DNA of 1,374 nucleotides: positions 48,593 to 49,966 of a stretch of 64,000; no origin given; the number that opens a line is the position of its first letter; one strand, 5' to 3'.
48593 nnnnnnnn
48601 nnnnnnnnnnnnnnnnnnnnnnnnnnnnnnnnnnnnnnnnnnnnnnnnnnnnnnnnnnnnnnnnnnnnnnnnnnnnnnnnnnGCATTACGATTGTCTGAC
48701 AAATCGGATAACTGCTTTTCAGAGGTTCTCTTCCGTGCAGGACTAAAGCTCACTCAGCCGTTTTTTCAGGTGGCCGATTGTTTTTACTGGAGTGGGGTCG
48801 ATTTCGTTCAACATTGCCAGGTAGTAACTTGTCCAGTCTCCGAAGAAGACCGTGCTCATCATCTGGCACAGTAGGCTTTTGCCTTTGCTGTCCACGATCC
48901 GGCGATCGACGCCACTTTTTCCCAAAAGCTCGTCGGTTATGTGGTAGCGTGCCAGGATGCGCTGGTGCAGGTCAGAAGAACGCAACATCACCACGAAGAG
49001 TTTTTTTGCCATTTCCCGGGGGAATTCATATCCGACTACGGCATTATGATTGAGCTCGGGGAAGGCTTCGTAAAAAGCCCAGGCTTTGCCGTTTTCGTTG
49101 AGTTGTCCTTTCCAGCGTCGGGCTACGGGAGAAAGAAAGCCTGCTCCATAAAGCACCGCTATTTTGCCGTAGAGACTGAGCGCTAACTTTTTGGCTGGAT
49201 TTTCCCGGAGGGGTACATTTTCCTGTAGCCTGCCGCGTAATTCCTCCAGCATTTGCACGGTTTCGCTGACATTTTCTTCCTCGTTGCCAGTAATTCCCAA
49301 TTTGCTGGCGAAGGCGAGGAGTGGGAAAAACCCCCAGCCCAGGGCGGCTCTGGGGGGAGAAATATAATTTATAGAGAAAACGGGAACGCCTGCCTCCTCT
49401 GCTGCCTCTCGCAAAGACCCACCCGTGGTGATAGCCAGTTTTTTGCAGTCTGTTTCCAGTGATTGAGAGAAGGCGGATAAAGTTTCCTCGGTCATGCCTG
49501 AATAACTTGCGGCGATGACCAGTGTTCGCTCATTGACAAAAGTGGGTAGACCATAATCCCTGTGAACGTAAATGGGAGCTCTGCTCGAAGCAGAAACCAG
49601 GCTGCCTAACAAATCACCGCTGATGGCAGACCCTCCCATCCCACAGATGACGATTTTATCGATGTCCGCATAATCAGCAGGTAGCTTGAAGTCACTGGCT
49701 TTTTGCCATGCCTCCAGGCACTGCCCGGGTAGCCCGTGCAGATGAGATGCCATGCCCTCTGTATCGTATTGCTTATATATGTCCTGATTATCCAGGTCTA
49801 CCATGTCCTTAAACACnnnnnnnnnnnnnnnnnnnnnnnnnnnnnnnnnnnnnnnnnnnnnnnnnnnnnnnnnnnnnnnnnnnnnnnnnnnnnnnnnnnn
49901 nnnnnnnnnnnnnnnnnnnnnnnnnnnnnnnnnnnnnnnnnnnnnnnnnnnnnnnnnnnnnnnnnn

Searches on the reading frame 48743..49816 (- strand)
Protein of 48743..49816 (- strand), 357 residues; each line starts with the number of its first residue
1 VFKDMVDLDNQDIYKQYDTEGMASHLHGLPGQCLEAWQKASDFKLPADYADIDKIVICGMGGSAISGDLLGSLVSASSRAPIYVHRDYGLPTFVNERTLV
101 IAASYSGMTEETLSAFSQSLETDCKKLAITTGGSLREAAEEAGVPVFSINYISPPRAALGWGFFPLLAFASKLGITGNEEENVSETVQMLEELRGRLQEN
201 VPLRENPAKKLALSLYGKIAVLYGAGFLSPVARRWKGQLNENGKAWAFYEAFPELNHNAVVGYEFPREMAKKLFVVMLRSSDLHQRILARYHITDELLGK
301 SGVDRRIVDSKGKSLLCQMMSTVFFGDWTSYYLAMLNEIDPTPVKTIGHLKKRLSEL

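Call 3: search_protein_families(library=pfam, proteins=[window:48743-49816:-])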
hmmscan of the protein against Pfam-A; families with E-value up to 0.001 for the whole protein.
window:48743-49816:- (357 aa): 1 family
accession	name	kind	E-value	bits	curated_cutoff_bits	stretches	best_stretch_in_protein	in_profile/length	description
PF10432.14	bact-PGI_C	-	8.9e-52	175.5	24.5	1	205-354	2-151/151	Bacterial phospho-glucose isomerase C-terminal SIS domain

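Call 4: search_protein_families(library=ncbifam, proteins=[window:48743-49816:-])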
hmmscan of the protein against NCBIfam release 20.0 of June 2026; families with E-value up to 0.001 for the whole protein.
window:48743-49816:- (357 aa): 8 families
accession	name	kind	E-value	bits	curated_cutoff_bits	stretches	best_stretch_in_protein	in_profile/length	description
NF006425.0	PRK08674.1-5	equivalog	2e-115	385.5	471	1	5-356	2-355/358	bifunctional phosphoglucose/phosphomannose isomerase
NF006426.0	PRK08674.1-6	subfamily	4.3e-110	367.9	295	1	8-356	2-351/354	bifunctional phosphoglucose/phosphomannose isomerase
NF006424.0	PRK08674.1-3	equivalog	4.8e-87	292.6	730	1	4-356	2-354/355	bifunctional phosphoglucose/phosphomannose isomerase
TIGR02128.1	G6PI_arch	equivalog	1.2e-80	270.7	213.9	1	38-355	6-308/308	bifunctional phosphoglucose/phosphomannose isomerase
NF006423.0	PRK08674.1-2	equivalog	1.2e-76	257.6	254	1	49-355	24-317/317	bifunctional phosphoglucose/phosphomannose isomerase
NF006422.0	PRK08674.1-1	subfamily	8.9e-37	127.2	317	1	50-356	23-297/302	bifunctional phosphoglucose/phosphomannose isomerase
NF001484.0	PRK00331.1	subfamily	3.7e-06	25.6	381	1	46-130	280-367/601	isomerizing glutamine--fructose-6-phosphate transaminase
TIGR01135.1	glmS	equivalog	0.0001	20.9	418.05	1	29-131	268-373/607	glutamine--fructose-6-phosphate transaminase (isomerizing)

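Call 23: find_related_loci(query=window:48743-49804:-, collection=genome_contigs, flank=10000)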
Query window:48743-49804:- (353 aa) in genome_contigs; peptide patterns used: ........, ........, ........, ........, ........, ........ (x = any residue, [..] = any of these).
195 stretches matched a pattern; 112 encode a relative of the query (tblastn E <= 1e-3); the best 80 are kept; 80 distinct loci.
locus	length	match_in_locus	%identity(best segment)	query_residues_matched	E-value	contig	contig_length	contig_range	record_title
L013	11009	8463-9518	61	1-352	4e-148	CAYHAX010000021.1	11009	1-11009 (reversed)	MAG TPA_asm: uncultured Dehalococcoidia bacterium isolate ERP119294_co2_375 genome assembly, contig: k141_2263828, whole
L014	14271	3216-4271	59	1-352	7e-147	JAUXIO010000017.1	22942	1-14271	MAG: Dehalococcoidia bacterium isolate CSMAG_2983 CSMAG_2983_k119_10757_length_22942_cov_9.3587, whole genome shotgun se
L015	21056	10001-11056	60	1-352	2e-143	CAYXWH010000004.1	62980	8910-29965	MAG TPA_asm: uncultured Dehalococcoidaceae bacterium isolate binchicken_co334_258 genome assembly, contig: NODE_652_leng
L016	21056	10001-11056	59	1-352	1e-142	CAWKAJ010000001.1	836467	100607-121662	MAG: uncultured Chloroflexia bacterium isolate MFD03726.bin.1.10 genome assembly, contig: contig_21939, whole genome sho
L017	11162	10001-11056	59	1-353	3e-141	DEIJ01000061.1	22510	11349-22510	MAG TPA_asm: Dehalococcoidia bacterium UBA2777 UBA2777_contig_7909, whole genome shotgun sequence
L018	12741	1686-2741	57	1-352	2e-140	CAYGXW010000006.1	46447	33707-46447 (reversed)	MAG TPA_asm: uncultured Dehalococcoidales bacterium isolate ERP119294_co3_370 genome assembly, contig: NODE_237_length_4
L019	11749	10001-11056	58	1-352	5e-140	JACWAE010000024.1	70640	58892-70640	MAG: Dehalococcoidia bacterium isolate B_CHL_03 k141_43630, whole genome shotgun sequence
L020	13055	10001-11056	59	1-352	5e-140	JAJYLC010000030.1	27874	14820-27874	MAG: Chloroflexi bacterium isolate DBS2-1.bin62 NODE_2885_length_27874_cov_1.336144, whole genome shotgun sequence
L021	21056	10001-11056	58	1-352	1e-139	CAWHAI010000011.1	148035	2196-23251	MAG: uncultured Chloroflexia bacterium isolate MFD04408.bin.2.112 genome assembly, contig: contig_33599, whole genome sh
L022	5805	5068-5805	89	1-246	3e-139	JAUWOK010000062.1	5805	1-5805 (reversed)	MAG: Dehalococcoidia bacterium isolate CSMAG_2448 CSMAG_2448_k141_6814_length_5805_cov_10.0000, whole genome shotgun seq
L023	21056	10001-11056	58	1-353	4e-138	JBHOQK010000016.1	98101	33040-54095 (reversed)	MAG: Dehalococcoidia bacterium isolate C0_12 k141_4577, whole genome shotgun sequence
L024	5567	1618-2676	58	1-353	5e-139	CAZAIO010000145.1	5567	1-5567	MAG TPA_asm: uncultured Dehalococcoidales bacterium isolate binchicken_co129_861 genome assembly, contig: NODE_51327_len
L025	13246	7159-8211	58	2-352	2e-137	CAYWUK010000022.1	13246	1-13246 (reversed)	MAG TPA_asm: uncultured Dehalococcoidaceae bacterium isolate binchicken_co178_187 genome assembly, contig: NODE_5745_len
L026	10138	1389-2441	58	2-352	1e-137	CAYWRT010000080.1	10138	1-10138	MAG TPA_asm: uncultured Dehalococcoidaceae bacterium isolate SRP214966_co4_508 genome assembly, contig: NODE_7362_length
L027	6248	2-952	64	33-350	2e-137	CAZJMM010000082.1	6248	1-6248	MAG TPA_asm: uncultured Dehalococcoidaceae bacterium isolate binchicken_co10_219 genome assembly, contig: NODE_12687_len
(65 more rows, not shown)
